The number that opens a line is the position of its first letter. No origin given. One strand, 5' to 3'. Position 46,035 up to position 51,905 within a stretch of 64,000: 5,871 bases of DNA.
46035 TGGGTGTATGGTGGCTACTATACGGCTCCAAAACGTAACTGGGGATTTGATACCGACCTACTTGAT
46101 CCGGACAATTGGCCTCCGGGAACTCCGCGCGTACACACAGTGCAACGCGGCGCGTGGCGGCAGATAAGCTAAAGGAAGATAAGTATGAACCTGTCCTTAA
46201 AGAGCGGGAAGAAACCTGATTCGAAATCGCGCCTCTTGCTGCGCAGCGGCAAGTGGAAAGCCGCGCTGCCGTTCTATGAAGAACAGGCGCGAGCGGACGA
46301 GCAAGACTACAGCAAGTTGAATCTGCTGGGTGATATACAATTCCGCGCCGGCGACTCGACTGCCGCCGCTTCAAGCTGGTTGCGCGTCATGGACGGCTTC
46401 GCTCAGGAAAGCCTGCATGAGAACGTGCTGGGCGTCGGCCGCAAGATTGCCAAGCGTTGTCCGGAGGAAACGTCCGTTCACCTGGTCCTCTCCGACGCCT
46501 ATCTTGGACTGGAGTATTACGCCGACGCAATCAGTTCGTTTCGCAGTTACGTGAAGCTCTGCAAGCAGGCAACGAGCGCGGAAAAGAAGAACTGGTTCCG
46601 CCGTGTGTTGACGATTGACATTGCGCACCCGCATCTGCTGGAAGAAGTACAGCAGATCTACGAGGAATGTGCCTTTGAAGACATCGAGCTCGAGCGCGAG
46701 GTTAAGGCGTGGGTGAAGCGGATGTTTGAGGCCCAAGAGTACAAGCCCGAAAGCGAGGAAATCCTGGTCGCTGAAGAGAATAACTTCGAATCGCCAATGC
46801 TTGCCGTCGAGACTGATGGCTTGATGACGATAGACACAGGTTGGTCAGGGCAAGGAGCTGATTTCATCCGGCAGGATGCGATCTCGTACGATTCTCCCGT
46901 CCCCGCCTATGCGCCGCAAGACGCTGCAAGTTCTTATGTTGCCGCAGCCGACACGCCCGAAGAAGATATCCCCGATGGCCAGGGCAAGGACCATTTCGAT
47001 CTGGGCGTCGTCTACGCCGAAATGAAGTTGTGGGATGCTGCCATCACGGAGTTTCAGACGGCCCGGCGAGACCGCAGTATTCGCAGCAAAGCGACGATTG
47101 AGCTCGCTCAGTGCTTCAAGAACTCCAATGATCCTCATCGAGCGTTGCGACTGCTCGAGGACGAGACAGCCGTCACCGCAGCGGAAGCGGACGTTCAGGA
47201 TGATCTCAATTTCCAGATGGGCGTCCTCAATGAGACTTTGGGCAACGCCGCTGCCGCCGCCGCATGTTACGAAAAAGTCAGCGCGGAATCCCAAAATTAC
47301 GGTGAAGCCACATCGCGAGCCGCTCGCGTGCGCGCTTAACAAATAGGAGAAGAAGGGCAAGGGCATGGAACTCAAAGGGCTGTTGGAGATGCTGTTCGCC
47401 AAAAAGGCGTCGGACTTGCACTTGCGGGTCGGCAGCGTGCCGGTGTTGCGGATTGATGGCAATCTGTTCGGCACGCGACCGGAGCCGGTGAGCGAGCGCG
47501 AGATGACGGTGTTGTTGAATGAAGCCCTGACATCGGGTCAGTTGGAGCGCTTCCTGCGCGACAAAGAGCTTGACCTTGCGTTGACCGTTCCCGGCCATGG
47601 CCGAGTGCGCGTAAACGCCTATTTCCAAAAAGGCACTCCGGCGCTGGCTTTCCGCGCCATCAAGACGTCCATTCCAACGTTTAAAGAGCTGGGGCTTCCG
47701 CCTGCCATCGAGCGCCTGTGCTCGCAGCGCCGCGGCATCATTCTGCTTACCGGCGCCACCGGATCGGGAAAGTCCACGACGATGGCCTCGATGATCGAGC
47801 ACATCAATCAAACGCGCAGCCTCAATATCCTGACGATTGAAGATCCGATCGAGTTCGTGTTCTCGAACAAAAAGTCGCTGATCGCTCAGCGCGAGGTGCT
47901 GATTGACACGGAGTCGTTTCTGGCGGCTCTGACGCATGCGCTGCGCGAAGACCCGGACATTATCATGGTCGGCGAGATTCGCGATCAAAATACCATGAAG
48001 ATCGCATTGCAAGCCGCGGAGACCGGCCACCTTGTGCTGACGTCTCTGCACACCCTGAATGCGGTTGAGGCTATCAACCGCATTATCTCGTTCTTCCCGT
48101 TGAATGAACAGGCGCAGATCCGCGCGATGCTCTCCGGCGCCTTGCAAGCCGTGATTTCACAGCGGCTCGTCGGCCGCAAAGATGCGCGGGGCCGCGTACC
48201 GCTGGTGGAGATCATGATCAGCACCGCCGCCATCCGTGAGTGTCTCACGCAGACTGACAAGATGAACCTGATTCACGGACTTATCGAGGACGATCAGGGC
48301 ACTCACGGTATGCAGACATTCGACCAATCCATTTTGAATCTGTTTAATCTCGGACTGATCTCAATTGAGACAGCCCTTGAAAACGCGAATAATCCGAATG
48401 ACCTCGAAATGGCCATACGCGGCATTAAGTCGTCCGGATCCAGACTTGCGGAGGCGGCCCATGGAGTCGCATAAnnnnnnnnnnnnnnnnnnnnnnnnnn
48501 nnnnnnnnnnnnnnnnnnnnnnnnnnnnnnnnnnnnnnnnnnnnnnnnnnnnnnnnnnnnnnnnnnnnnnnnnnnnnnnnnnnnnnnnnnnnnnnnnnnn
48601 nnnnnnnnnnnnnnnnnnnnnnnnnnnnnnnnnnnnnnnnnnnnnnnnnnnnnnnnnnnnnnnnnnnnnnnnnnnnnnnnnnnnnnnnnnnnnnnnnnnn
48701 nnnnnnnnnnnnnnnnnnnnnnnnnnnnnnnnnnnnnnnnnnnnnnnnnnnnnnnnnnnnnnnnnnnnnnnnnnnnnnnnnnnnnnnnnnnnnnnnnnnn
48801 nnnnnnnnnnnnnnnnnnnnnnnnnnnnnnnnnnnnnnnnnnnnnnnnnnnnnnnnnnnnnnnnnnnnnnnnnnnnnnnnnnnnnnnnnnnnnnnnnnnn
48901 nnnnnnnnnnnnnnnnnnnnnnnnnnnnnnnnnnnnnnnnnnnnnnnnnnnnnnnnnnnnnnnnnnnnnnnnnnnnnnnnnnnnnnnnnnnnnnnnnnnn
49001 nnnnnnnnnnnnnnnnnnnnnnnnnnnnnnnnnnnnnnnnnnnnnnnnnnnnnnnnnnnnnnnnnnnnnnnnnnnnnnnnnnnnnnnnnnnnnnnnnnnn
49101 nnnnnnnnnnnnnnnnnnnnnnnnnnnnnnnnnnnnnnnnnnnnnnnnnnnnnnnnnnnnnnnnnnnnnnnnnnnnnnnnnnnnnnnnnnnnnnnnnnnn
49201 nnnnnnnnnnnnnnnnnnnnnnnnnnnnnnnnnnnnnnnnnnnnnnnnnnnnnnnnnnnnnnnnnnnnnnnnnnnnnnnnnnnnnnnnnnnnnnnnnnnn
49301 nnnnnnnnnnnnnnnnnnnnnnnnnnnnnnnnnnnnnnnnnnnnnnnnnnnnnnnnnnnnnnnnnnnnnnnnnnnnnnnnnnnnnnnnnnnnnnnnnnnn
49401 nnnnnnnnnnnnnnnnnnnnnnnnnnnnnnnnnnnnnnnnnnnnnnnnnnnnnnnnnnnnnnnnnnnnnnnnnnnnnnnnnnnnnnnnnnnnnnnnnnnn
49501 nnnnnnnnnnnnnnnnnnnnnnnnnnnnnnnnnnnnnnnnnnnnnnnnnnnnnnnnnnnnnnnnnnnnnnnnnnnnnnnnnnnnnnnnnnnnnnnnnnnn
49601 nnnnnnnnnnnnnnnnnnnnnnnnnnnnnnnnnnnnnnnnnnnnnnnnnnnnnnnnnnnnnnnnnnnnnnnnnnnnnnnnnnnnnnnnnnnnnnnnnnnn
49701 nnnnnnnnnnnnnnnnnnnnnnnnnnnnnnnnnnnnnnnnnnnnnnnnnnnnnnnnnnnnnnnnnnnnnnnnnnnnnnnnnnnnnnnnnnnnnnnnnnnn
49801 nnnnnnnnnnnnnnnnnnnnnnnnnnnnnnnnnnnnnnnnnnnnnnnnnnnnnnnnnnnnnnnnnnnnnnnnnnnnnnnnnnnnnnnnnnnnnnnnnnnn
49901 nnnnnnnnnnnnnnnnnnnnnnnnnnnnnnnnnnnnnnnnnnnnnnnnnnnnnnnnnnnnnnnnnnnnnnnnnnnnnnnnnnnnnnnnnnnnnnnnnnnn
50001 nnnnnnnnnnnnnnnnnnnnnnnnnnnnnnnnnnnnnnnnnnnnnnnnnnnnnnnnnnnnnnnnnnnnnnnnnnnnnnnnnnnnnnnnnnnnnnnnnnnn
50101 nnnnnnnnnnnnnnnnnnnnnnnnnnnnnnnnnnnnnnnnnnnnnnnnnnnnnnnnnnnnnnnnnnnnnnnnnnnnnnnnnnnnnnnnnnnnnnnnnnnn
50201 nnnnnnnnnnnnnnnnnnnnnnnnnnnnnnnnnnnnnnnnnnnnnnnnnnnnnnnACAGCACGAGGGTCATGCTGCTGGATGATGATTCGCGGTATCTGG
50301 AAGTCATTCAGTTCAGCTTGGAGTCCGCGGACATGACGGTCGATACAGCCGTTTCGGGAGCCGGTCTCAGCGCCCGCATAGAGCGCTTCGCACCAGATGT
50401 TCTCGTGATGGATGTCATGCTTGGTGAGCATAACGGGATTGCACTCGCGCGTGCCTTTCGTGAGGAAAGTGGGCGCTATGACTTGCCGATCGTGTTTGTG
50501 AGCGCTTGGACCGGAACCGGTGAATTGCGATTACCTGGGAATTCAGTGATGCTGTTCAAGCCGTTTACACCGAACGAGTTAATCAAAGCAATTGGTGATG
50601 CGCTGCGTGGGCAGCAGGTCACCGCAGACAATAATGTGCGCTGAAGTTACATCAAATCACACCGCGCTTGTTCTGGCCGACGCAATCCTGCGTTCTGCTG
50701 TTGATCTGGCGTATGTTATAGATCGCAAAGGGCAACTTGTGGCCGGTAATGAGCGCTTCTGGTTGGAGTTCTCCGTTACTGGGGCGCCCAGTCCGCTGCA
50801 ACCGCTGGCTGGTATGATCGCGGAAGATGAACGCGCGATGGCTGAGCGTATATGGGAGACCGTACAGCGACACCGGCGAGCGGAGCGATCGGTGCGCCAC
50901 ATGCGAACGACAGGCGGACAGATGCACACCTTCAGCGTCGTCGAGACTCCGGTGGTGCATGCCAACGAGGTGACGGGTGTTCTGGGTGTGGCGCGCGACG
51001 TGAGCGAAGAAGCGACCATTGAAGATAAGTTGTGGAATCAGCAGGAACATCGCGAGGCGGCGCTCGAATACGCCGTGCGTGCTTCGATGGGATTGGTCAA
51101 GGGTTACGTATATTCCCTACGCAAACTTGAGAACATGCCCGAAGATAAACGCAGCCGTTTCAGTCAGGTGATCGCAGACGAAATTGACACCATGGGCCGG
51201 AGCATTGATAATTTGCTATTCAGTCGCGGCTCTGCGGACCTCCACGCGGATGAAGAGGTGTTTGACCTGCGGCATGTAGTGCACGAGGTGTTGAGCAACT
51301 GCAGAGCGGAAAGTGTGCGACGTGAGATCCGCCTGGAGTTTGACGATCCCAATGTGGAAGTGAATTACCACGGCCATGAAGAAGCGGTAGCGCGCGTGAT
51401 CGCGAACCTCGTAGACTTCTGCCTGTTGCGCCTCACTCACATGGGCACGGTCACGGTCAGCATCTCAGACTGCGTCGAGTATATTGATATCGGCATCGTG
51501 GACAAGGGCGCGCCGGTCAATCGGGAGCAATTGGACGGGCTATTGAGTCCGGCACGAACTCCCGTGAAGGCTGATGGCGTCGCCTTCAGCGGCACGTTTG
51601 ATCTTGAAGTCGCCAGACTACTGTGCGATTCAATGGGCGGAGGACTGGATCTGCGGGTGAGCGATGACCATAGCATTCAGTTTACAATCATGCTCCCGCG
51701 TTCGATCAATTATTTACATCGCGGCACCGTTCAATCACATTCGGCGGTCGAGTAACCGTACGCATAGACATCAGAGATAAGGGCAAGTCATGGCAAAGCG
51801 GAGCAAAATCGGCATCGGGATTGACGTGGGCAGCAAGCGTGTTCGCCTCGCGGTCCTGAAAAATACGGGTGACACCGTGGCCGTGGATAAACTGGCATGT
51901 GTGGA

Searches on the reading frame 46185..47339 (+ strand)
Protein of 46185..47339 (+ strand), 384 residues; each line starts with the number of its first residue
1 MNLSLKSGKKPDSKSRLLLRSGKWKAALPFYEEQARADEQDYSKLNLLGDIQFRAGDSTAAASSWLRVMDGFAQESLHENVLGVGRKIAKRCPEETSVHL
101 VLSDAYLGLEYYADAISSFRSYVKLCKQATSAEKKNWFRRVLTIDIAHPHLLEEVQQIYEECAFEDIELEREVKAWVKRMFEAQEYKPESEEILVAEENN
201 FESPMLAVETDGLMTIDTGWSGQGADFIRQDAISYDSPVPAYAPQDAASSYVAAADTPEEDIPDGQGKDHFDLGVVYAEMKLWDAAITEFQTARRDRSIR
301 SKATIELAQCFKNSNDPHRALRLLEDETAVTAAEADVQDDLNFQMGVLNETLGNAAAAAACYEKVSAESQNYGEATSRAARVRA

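Call 4: search_protein_families(library=pfam, proteins=[window:46185-47339:+], max_evalue=0.01)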
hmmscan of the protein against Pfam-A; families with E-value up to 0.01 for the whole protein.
window:46185-47339:+ (384 aa): 11 families
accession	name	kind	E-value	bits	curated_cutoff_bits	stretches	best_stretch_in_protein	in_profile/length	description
PF07719.23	TPR_2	-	1.4e-10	40.9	27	0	270-293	4-27/34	Tetratricopeptide repeat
PF13432.12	TPR_16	-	3.1e-07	31.1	32.7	1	15-69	4-57/65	Tetratricopeptide repeat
PF13181.12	TPR_8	-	2.3e-06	27.8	25.7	0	341-365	3-27/34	Tetratricopeptide repeat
PF13428.12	TPR_14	-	5.8e-06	26.9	23.5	0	99-130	4-35/44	Tetratricopeptide repeat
PF13424.12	TPR_12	-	6.5e-06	26.7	30.1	0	272-326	8-70/77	Tetratricopeptide repeat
PF14559.12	TPR_19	-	1.1e-05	26.1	25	0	18-61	1-44/68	Tetratricopeptide repeat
PF13174.12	TPR_6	-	6.5e-05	23.8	26.3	0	271-292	4-25/33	Tetratricopeptide repeat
PF13176.12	TPR_7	-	0.00037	20.8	27.9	0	16-40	7-33/36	Tetratricopeptide repeat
PF00515.34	TPR_1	-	0.0015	18.7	27.8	0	270-293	4-27/34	Tetratricopeptide repeat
PF13371.12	TPR_9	-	0.0049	17.3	35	0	341-370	31-60/73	Tetratricopeptide repeat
PF12895.13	ANAPC3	-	0.0059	17.3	27.2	0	302-327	24-49/82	Anaphase-promoting complex, cyclosome, subunit 3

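Call 50: search_protein_families(library=ncbifam, proteins=[window:46185-47339:+], max_evalue=0.01)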
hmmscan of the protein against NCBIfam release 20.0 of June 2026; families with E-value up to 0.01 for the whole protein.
window:46185-47339:+ (384 aa): 8 families
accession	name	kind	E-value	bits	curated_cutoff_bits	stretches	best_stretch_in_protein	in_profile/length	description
NF052243.1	T4PFormProtSgmX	equivalog_domain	1.6e-08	33.4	1800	1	269-383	897-1014/1065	type IV pili formation protein SgmX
NF040959.1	MamA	equivalog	4.1e-07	29.6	200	0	302-379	38-111/204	magnetosome protein MamA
TIGR02917.1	PEP_TPR_lipo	equivalog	0.00041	18.3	312.2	0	273-369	131-223/899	XrtA/PEP-CTERM system TPR-repeat protein PrsT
TIGR02795.1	tol_pal_ybgF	equivalog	0.001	19.6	90.1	0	270-325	42-100/119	tol-pal system protein YbgF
NF047481.1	lipo_LIC12587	subfamily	0.0012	18.3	200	1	90-166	88-164/213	LIC12587 family lipoprotein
NF052312.1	T9SS_PorW_SprE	equivalog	0.0023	16.6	250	1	269-372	218-323/716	type IX secretion system periplasmic lipoprotein PorW/SprE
TIGR02552.1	LcrH_SycD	equivalog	0.0053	16.5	104.8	0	271-326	56-111/136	SycD/LcrH family type III secretion system chaperone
NF052230.1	T9SS_PorE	exception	0.006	14.9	600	0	270-369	28-121/648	PorE family type IX secretion system protein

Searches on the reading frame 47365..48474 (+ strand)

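Call 4: search_protein_families(library=pfam, proteins=[window:47365-48474:+], max_evalue=0.01)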
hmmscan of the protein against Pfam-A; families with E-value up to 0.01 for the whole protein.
window:47365-48474:+ (369 aa): 14 families
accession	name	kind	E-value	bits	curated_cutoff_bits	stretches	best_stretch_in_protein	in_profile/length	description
PF00437.27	T2SSE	-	9.3e-46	156.6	24.9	1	106-278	121-287/370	Type II/IV secretion system protein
PF13401.12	AAA_22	-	6.2e-05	23.8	27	1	122-199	4-64/130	AAA domain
PF04851.21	ResIII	-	9.5e-05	22.8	22.5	1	120-233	20-112/164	Type III restriction enzyme, res subunit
PF13191.12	AAA_16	-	0.00013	22.9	32.6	1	114-151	15-52/167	AAA ATPase domain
PF13604.12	AAA_30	-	0.00018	21.7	27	1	114-149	9-44/191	AAA domain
PF24883.2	NPHP3_N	-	0.00039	21.1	24.8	1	121-193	20-79/164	Nephrocystin 3, N-terminal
PF01935.23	DUF87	-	0.00049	20.7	23.2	1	117-156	20-56/220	Helicase HerA, central domain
PF13555.12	AAA_29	-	0.00079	19.6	27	1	121-140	20-39/61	P-loop containing region of AAA domain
PF25199.1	nSTAND_NTPase5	-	0.0012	19.2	34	1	120-172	38-90/145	Novel STAND NTPase 5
PF13173.12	AAA_14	-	0.0015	18.9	27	1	123-170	2-49/129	AAA domain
PF07728.20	AAA_5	-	0.0032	17.9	22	1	126-236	2-108/139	AAA domain (dynein-related subfamily)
PF12775.13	AAA_7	-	0.0041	17.1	25.8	1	104-151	15-61/181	P-loop containing dynein motor region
PF13245.12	AAA_19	-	0.0065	17.1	25.1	1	123-179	11-61/134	AAA domain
PF20720.3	nSTAND3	-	0.0085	16.2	27.2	0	121-161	15-54/155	Novel STAND NTPase 3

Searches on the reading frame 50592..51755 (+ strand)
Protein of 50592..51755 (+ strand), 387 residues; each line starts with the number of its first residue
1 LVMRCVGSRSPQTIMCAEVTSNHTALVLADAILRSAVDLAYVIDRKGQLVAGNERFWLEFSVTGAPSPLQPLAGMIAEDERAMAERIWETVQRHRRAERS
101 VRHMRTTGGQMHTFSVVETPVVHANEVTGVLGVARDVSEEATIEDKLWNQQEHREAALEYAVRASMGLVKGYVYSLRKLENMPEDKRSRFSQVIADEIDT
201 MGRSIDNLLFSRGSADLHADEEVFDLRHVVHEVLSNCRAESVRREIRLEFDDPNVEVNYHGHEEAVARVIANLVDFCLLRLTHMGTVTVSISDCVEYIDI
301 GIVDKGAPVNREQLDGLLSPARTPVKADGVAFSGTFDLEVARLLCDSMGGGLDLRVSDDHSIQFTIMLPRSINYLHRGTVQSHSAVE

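Call 37: search_protein_families(library=pfam, proteins=[window:50592-51755:+], max_evalue=0.001)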
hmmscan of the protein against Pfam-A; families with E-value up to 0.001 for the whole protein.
window:50592-51755:+ (387 aa): 2 families
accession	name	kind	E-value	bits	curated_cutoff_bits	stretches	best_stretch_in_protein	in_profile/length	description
PF02518.31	HATPase_c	-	2e-07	31.9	26.4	1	262-370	2-109/111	Histidine kinase-, DNA gyrase B-, and HSP90-like ATPase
PF08448.16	PAS_4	-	9.5e-05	23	23.1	1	34-141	2-109/110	PAS fold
